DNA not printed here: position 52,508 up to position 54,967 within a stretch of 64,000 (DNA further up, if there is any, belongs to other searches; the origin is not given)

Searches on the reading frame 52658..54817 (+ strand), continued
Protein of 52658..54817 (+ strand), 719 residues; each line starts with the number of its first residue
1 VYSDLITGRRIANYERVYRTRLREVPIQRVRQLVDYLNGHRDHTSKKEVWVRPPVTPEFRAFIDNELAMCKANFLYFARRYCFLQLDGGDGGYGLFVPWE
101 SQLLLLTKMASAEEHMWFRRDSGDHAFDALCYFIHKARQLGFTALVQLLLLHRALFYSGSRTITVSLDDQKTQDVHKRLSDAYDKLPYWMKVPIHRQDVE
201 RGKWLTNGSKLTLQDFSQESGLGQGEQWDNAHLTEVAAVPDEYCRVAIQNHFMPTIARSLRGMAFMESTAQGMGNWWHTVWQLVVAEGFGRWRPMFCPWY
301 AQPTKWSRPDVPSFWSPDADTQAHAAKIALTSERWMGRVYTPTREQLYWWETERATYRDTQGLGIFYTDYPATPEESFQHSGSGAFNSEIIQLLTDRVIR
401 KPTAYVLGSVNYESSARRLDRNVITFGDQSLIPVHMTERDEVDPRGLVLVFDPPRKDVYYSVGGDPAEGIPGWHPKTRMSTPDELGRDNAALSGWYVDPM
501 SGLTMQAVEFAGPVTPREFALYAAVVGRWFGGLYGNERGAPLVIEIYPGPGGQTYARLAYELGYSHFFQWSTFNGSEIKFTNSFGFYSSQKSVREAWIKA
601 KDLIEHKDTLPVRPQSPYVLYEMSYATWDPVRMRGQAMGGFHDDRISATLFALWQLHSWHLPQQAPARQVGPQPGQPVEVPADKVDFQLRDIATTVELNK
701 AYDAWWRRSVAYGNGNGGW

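Call 59: find_encoding_contigs(protein=P0030, flank=10000, max_places=1)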
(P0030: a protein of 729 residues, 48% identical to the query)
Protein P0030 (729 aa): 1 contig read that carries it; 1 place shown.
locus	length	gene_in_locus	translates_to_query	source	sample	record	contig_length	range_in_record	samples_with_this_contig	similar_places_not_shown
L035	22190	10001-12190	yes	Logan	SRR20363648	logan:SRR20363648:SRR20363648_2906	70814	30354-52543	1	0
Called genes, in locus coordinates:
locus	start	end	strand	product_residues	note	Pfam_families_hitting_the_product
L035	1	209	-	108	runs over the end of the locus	-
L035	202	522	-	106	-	-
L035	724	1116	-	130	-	-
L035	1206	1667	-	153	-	-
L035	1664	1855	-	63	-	-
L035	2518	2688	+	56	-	-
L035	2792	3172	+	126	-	-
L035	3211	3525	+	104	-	-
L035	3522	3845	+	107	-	-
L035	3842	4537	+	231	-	-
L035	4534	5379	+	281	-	-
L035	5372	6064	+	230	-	-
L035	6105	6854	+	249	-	-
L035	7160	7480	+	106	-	-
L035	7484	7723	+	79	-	-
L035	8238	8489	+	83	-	-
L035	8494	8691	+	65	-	-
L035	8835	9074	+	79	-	-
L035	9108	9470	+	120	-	-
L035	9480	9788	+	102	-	-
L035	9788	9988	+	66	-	-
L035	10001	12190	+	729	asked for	-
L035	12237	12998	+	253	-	-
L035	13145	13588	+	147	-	-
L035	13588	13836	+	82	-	-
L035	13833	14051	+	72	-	-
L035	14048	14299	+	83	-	-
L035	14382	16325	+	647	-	-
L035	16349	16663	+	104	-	-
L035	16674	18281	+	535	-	-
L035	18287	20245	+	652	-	-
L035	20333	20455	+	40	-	-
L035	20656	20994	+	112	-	-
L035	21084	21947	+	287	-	-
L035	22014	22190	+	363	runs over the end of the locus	-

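Call 78: search_protein_families(library=ncbifam, proteins=[L012:8185-8829:+, L033:7879-8619:+], max_evalue=0.1)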
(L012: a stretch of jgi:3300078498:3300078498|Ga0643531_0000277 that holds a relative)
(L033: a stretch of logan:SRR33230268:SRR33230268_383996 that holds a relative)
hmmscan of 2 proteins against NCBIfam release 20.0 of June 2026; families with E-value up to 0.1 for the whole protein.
L012:8185-8829:+ (214 aa): 6 families
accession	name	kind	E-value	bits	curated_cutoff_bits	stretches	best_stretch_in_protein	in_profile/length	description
TIGR02642.1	phage_xxxx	hypoth_equivalog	1.8e-07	31.1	101.4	1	107-158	176-225/267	TIGR02642 family protein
TIGR02349.1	DnaJ_bact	equivalog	0.00032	20.2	377.2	1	88-147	118-177/354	molecular chaperone DnaJ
NF008035.0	PRK10767.1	subfamily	0.00062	18.9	338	1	91-142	119-170/374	molecular chaperone DnaJ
NF058604.1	RtpA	equivalog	0.00081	19.5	65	1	114-143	11-36/50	anti-TRAP protein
NF010874.0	PRK14281.1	equivalog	0.0086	15.2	619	1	90-143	140-192/397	chaperone protein DnaJ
NF010894.0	PRK14301.1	equivalog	0.015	14.3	548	1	106-144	138-175/373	chaperone protein DnaJ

L033:7879-8619:+ (246 aa): 6 families
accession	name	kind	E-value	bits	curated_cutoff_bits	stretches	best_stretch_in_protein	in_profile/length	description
TIGR02642.1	phage_xxxx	hypoth_equivalog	4.4e-07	29.8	101.4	1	128-185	172-226/267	TIGR02642 family protein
NF058604.1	RtpA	equivalog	0.00061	19.9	65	1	139-167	11-34/50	anti-TRAP protein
TIGR02349.1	DnaJ_bact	equivalog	0.0011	18.5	377.2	1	133-169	139-173/354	molecular chaperone DnaJ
NF010894.0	PRK14301.1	equivalog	0.0039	16.2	548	1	133-168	140-173/373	chaperone protein DnaJ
NF008035.0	PRK10767.1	subfamily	0.013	14.6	338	1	133-168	137-170/374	molecular chaperone DnaJ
NF041259.1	mono_DmmA_fam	domain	0.089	13.1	60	0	129-163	43-77/101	dimethylamine monooxygenase subunit DmmA family protein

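Call 99: search_solved_structures(query=A1, max_evalue=1)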
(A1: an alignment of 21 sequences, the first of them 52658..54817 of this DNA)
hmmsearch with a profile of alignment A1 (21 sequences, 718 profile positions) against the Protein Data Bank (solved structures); distinct sequences matched with E-value up to 1: 3.
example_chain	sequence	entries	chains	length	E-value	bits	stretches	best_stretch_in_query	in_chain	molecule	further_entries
3ezk_A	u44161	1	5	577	0.0001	23.9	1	134-287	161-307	DNA packaging protein Gp17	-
3cpe_A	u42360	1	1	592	0.00065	21.2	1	134-284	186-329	DNA packaging protein Gp17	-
2o0h_A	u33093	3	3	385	0.0024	19.3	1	134-285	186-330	DNA packaging protein Gp17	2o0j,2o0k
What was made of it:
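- The terminase profile matches only T4 gp17 in the PDB, which gives no hint of packaging type (call 99).
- Tried and rejected: Terminase profile against the PDB to infer packaging type matched only the T4 gp17 ATPase domain (call 99).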

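Call 102: find_related_loci(query=A1, collection=viral_contigs, flank=10000)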
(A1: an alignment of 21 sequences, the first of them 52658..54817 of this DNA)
Query A1 (719 aa) in viral_contigs; peptide patterns used: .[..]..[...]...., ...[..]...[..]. (x = any residue, [..] = any of these).
90 stretches matched a pattern; 33 encode a relative of the query (tblastn E <= 1e-3); 33 distinct loci.
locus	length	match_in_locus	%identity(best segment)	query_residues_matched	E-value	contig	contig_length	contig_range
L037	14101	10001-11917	33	1-659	2e-96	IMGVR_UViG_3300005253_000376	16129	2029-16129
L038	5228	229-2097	32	1-659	1e-91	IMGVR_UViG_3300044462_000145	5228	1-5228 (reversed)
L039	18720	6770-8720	39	1-681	5e-93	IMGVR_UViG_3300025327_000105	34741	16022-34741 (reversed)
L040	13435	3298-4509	38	1-410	1e-72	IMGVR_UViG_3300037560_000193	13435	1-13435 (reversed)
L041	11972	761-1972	38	1-410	1e-72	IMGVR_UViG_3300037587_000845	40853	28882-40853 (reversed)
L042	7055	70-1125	41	38-392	4e-69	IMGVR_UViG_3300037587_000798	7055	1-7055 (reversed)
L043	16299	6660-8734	37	1-659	5e-69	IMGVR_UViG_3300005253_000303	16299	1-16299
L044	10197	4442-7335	37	1-693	1e-68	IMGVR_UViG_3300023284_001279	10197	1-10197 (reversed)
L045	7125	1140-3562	36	1-666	4e-66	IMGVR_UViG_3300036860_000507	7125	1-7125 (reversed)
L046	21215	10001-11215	39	1-407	2e-65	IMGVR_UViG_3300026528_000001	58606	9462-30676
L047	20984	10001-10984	39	60-392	6e-65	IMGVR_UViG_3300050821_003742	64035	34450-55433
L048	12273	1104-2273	36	1-399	2e-64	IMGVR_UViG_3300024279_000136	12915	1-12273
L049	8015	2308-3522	35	1-415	1e-63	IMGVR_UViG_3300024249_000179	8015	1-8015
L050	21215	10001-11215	35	1-415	1e-63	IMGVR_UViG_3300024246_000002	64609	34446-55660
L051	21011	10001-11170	36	1-399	2e-64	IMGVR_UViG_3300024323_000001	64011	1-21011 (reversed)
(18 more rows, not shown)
